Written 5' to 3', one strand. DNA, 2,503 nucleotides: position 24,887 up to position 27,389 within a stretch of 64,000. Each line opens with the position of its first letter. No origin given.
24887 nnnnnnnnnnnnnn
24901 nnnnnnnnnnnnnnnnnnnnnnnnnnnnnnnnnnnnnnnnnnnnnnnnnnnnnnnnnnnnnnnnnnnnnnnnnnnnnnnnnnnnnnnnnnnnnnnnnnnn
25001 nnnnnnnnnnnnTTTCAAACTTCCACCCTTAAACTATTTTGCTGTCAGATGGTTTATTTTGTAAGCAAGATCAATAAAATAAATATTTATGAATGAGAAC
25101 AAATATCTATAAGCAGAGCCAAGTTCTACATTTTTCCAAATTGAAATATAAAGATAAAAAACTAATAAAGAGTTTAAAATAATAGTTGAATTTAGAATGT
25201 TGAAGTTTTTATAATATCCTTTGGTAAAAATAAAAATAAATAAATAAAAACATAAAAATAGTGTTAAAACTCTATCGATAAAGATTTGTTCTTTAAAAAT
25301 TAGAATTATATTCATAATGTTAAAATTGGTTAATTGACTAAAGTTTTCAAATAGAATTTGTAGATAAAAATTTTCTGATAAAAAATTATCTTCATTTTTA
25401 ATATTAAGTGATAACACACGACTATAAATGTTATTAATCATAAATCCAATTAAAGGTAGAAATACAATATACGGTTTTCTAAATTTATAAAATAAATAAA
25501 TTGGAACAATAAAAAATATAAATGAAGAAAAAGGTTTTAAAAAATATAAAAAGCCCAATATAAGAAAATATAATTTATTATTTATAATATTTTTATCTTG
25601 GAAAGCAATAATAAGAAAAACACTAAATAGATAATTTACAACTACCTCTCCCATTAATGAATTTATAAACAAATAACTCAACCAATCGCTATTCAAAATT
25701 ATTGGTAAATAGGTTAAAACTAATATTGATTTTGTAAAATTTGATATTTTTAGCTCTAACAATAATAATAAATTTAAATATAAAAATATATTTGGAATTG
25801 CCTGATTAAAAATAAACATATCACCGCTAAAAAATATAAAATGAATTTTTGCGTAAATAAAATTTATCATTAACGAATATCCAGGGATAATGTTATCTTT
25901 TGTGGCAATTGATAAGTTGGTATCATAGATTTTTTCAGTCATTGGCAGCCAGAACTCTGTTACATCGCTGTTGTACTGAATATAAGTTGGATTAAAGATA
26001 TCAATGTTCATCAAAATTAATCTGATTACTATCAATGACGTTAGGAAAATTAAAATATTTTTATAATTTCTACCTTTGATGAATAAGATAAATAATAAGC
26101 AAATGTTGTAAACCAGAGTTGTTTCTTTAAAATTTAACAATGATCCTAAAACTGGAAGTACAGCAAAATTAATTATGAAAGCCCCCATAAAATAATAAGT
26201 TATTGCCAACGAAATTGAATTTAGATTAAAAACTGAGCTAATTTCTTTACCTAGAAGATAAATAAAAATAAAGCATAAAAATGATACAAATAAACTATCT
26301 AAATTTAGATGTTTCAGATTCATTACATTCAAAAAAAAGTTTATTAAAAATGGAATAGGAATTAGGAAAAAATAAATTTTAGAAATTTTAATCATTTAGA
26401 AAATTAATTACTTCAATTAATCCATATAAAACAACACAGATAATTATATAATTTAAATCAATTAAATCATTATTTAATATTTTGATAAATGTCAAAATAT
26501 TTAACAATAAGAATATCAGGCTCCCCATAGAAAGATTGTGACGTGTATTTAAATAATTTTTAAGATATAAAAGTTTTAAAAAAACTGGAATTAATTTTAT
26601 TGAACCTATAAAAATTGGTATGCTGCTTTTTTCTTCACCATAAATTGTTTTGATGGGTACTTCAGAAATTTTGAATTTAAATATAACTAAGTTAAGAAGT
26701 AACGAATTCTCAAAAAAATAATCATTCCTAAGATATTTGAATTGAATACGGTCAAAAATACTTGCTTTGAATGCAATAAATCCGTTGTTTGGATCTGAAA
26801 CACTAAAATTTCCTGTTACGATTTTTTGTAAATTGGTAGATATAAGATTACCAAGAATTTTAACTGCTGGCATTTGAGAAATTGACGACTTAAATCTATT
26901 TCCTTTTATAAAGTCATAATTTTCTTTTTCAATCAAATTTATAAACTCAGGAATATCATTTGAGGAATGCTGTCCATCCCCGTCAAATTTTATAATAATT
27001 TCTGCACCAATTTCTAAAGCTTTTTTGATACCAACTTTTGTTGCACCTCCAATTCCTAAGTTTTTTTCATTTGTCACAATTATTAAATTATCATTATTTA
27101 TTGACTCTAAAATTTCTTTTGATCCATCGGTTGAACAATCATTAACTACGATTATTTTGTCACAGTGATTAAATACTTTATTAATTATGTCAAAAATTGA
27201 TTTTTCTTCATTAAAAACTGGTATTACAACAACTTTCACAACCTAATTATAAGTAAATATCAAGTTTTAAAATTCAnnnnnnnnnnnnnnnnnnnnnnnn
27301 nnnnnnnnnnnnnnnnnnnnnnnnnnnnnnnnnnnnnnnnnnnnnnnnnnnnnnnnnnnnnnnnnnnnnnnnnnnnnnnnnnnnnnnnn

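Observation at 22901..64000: About 40-kb glycosylation island built around many polytopic GT-C/Wzy-like proteins and small GT2s, without Wzx, Wzz or an initiating phosphoglycosyltransferase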

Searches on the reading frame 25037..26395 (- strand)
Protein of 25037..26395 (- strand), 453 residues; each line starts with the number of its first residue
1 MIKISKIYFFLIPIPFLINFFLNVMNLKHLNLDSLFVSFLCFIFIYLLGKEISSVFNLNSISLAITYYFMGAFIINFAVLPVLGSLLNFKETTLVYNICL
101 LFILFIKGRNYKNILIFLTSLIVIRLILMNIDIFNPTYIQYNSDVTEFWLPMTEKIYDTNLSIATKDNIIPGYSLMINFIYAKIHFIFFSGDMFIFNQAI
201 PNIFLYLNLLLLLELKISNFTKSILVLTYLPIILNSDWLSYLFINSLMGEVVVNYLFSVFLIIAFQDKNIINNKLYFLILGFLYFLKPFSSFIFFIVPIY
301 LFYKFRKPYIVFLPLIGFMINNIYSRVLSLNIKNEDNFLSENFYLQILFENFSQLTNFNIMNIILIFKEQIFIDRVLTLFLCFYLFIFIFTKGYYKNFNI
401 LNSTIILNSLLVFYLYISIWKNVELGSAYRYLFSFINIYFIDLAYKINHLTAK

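Call 5: search_protein_families(library=pfam, max_evalue=0.01, proteins=[window:25037-26395:-])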
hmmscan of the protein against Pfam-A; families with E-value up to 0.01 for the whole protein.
window:25037-26395:- (453 aa): 0 families

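Call 15: search_protein_families(library=pfam, max_evalue=10, proteins=[window:25037-26395:-])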
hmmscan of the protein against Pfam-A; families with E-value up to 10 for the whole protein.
window:25037-26395:- (453 aa): 0 families

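Call 46: find_homologous_proteins(query=A5, max_evalue=0.001)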
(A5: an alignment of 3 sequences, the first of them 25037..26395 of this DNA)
Query A5 (3 sequences) (453 aa, profile of the alignment): 82 proteins with E <= 0.001 among 8000 candidates.
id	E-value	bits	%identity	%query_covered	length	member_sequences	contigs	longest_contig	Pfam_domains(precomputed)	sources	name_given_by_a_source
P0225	1.3e-193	662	37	97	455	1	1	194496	-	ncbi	-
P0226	1.0e-185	636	32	70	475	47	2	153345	-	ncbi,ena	-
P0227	9.4e-181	620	94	100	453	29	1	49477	-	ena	-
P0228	5.6e-160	552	79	100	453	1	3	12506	-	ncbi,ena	-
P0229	8.8e-160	551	78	100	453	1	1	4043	-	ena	-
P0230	2.3e-158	546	78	100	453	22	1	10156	-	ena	-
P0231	1.1e-148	514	72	99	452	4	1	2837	-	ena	-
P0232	5.3e-128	446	39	95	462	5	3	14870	-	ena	-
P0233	7.0e-127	442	39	93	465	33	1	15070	-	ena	-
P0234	1.8e-126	441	38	95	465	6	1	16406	-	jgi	jgi:hypothetical protein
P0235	4.2e-125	437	39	95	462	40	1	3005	-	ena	-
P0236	5.7e-111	390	36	95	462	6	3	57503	-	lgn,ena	-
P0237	4.2e-109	384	47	98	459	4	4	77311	-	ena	-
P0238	5.0e-109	384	38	95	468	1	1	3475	-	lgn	-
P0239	9.7e-108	379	49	93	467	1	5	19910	-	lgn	-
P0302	1.9e-56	210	29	65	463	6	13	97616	-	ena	-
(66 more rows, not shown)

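Call 49: search_solved_structures(query=A6, max_evalue=10)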
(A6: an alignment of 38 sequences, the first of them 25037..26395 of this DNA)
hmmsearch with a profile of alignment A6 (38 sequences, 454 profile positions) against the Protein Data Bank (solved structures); distinct sequences matched with E-value up to 10: 0.

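Call 56: predict_structure(alignment_id=A6)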
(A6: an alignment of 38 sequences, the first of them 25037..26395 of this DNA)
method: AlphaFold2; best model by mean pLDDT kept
length: 453 residues; sequences in the alignment: 38
mean_pLDDT: 87.8   pTM: 0.91
mean pLDDT of the five models: 87.8, 86.2, 85.3, 85.3, 83.7
residues with pLDDT >= 90: 276; 70-90: 139; 50-70: 27; < 50: 11
segments of 3 or more residues with pLDDT < 50: 1-3, 334-338
pLDDT, mean of each block of 10 residues (from residue 1): 68 94 88 92 97 94 98 90 83 95 89 92 91 59 81 95 88 91 94 89 97 96 96 91 88 96 94 94 89 90 94 92 78 52 70 83 92 92 90 65 93 90 82 93 92 80
secondary structure, 60 per line:
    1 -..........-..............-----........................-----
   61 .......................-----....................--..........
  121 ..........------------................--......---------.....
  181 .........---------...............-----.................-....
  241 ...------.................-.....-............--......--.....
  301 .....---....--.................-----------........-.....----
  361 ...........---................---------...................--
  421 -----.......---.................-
elements in order: H2-11 H13-26 H32-55 H61-83 H89-108 H111-130 H143-158 H161-166 H176-189 H199-213 H219-235 H237-243 H250-266 H268-272 H274-285 H288-293 H296-305 H309-312 H315-331 H343-350 H352-356 H361-371 H375-390 H400-418 H426-432 H436-452

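Call 58: fold_search(model_id=the predicted structure, library=pdb)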
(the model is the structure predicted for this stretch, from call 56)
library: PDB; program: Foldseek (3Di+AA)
matches with E <= 10: 27; with E <= 0.001: 0
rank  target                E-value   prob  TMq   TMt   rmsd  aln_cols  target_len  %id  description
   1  7oci_F                1.8e+00  0.35  0.34  0.26  12.8       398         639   12  Cryo-EM structure of yeast Ost6p containing oligosaccharyltransferase complex (released 2022-02-16)
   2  8agb_A                2.3e+00  0.33  0.35  0.26  12.9       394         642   13  Structure of yeast oligosaccharylransferase complex with lipid-linked oligosaccharide bound (released 2022-12-07)
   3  6c26_A                2.7e+00  0.35  0.38  0.29  13.2       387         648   14  The Cryo-EM structure of a eukaryotic oligosaccharyl transferase complex (released 2018-01-31)
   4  6ezn_F                3.0e+00  0.23  0.34  0.26  15.1       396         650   12  Cryo-EM structure of the yeast oligosaccharyltransferase (OST) complex (released 2018-01-17)
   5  9dvm_B                3.9e+00  0.03  0.13  0.11  22.4       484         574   13  Structure of the phosphate exporter XPR1/SLC53A1, InsP8-bound, intracellular gate open/intracellular gate closed state (released 2025-04-02)
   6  7tuy_R                3.9e+00  0.02  0.09  0.11  30.4       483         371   11  Cryo-EM structure of GSK682753A-bound EBI2/GPR183 (released 2022-04-13)
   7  9s6r_A                4.6e+00  0.14  0.30  0.34  12.6       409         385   14  Ternary cryo-EM structure of yeast ALG3 with Dol25-PP-GlcNAc2Man5, Dol25-P-Man, and Fab (released 2026-03-18)
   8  8y2o_A                5.0e+00  0.04  0.18  0.06  21.1       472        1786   11  The Cryo-EM structure of human tRNA methyltransferase FTSJ1-THADA with substrate tRNA and S-adenosyl homocysteine (SAH (released 2025-06-18)
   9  9s6s_A                5.4e+00  0.15  0.29  0.25  11.4       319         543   13  Ternary cryo-EM structure of human ALG9 with Dol25-PP-GlcNAc2Man6, Dol25-P-Man and Fab (released 2026-03-18)
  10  8qai_A                6.3e+00  0.03  0.17  0.19  18.5       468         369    9  X-ray crystal structure of a de novo designed single-chain parallel coiled-coil alpha-helical barrel with 7 inner heli (released 2024-07-03)
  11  9dvj_A                6.3e+00  0.02  0.12  0.14  22.6       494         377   12  "Structure of the phosphate exporter XPR1/SLC53A1 (released 2025-04-02)
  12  5bym_A                6.6e+00  0.02  0.10  0.12  23.7       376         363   17  Crystal structure of the RNA-binding domain of yeast Puf5p bound to SMX2 RNA (released 2015-09-23)
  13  9jxf_A                6.6e+00  0.01  0.12  0.11  24.3       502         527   12  Cryo-EM structure of apo human XPR1, class 2, with asymmetrically dimerized SPX domains (released 2025-08-27)
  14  8pmj                  6.9e+00  0.02  0.09  0.05  26.8       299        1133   13  Vanadate-trapped BSEP in nanodiscs (released 2023-11-29)
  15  6iqu_A                6.9e+00  0.01  0.09  0.13  18.1       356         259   11  Crystal structure of Prc with PDZ domain deletion in complex with NlpI (released 2019-07-24)
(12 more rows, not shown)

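Call 87: find_encoding_contigs(protein=P0302, flank=10000, max_places=1)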
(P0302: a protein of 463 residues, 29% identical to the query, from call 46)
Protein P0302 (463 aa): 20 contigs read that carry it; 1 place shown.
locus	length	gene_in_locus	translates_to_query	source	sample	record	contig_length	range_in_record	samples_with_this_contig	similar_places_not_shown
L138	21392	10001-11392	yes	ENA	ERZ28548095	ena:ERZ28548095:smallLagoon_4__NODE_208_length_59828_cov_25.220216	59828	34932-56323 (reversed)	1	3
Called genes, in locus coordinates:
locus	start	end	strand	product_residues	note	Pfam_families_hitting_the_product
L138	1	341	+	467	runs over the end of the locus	PF00300:His_Phos_1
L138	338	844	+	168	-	PF13563:2_5_RNA_ligase2 (weak)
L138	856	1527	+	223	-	PF12804:NTP_transf_3 (weak)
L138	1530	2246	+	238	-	PF00535:Glycos_transf_2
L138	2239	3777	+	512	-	-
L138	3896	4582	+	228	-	PF05050:Methyltransf_21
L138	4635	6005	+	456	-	-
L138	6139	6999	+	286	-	-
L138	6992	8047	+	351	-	PF01370:Epimerase, PF02719:Polysacc_synt_2 (faint), PF04321:RmlD_sub_bind, PF16363:GDP_Man_Dehyd, PF07993:NAD_binding_4 (weak)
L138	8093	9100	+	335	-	PF05050:Methyltransf_21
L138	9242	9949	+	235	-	PF05050:Methyltransf_21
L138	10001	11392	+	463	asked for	-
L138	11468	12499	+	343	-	PF01370:Epimerase, PF04321:RmlD_sub_bind, PF16363:GDP_Man_Dehyd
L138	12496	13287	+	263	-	PF00535:Glycos_transf_2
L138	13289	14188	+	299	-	PF03016:Exostosin_GT47, PF24785:RXYLT1_C (weak)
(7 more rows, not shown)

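Call 89: search_protein_families(library=ncbifam, max_evalue=0.1, proteins=[window:25037-26395:-])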
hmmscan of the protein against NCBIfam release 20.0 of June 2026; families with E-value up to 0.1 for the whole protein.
window:25037-26395:- (453 aa): 0 families

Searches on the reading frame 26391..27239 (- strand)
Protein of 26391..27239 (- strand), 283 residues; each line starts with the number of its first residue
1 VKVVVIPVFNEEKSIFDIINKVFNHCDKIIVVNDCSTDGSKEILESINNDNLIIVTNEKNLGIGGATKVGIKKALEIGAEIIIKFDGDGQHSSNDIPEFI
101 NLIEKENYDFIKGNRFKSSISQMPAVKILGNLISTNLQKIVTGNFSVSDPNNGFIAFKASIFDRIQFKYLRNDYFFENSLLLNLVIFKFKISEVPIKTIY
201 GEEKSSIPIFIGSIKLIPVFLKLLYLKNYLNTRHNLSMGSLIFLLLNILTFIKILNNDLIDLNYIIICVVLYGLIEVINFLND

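Call 5: search_protein_families(library=pfam, max_evalue=0.01, proteins=[window:26391-27239:-])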
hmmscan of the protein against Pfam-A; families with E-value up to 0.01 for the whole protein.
window:26391-27239:- (283 aa): 2 families
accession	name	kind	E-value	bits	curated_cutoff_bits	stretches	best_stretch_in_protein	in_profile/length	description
PF00535.33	Glycos_transf_2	-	6.2e-24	85.2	23.3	1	4-164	2-166/168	Glycosyl transferase family 2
PF10111.15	Glyco_tranf_2_2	-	0.00046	20.2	27.3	1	4-105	2-108/276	Glycosyltransferase like family 2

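Call 29: search_protein_families(library=ncbifam, max_evalue=0.01, proteins=[window:26391-27239:-])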
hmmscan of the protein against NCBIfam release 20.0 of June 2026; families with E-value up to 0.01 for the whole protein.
window:26391-27239:- (283 aa): 13 families
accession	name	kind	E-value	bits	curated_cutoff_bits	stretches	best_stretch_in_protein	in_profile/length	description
NF058614.1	PPMAGASynPpgS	equivalog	9.7e-25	87.3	370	1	4-203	4-201/226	polyprenyl-phospho-N-acetylgalactosaminyl synthase PpgS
NF041391.1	DPhHxTase_Halo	equivalog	5e-14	51.8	375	1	9-197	4-182/213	dolichyl-phosphate hexose transferase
TIGR04182.1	glyco_TIGR04182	equivalog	2.1e-13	50.3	325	1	3-271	3-262/293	S-layer glycoprotein N-glycosyltransferase AglJ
NF007986.1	PRK10714.1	equivalog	4.5e-11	42.3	529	1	4-138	10-151/316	undecaprenyl-phosphate 4-deoxy-4-formamido-L-arabinose transferase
TIGR01556.1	rhamnosyltran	subfamily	3.4e-08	33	200.55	1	9-108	3-103/281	rhamnosyltransferase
TIGR03937.1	PgaC_IcaA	equivalog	1.5e-07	30.8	422.3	1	4-91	49-138/407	poly-beta-1,6-N-acetyl-D-glucosamine synthase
NF047683.1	TeichurnBiosyTuaG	equivalog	5.1e-07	29.6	400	1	4-110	10-118/252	teichuronic acid biosynthesis protein TuaG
NF050113.1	gal_furan_GlfT1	equivalog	1.3e-06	28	330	1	17-97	19-98/290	galactofuranosyltransferase GlfT1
NF007482.0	PRK10073.1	equivalog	3.5e-06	26.3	423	1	4-114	10-121/334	glycosyltransferase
TIGR03469.1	HpnB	hypoth_equivalog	0.00042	19.5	379.25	1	3-110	47-167/386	hopene-associated glycosyltransferase HpnB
TIGR04283.1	glyco_like_mftF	equivalog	0.00051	19.7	182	1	4-52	3-53/221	TIGR04283 family arsenosugar biosynthesis glycosyltransferase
NF041875.1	EPS_EpsD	equivalog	0.0013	18.2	370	1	5-104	4-105/325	exopolysaccharide biosynthesis glycosyltransferase EpsD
NF045692.1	OglycostaseCruG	equivalog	0.0013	17.7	600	1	4-111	45-160/386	2'-O-glycosyltransferase CruG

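Call 61: search_solved_structures(query=window:26391-27239:-, max_evalue=0.001)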
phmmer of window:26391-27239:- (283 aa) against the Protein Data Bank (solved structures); distinct sequences matched with E-value up to 0.001: 6.
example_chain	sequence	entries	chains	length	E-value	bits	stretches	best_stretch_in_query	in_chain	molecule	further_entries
9bhc_C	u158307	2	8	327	1.6e-06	31.2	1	4-139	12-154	Undecaprenyl-phosphate 4-deoxy-4-formamido-L-arabinose transferase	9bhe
6p61_A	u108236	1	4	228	1.8e-06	31.1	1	4-96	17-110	Glycosyltransferase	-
8vxh_A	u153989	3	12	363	2.1e-06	30.9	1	4-139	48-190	Undecaprenyl-phosphate 4-deoxy-4-formamido-L-arabinose transferase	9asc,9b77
9hwj_A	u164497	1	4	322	2.2e-06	30.8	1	4-139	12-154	Undecaprenyl-phosphate 4-deoxy-4-formamido-L-arabinose transferase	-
5tze_C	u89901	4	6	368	0.00014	24.9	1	4-106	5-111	Glycosyl transferase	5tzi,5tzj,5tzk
5tz8_A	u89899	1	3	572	0.00028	23.9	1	4-105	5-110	Glycosyl transferase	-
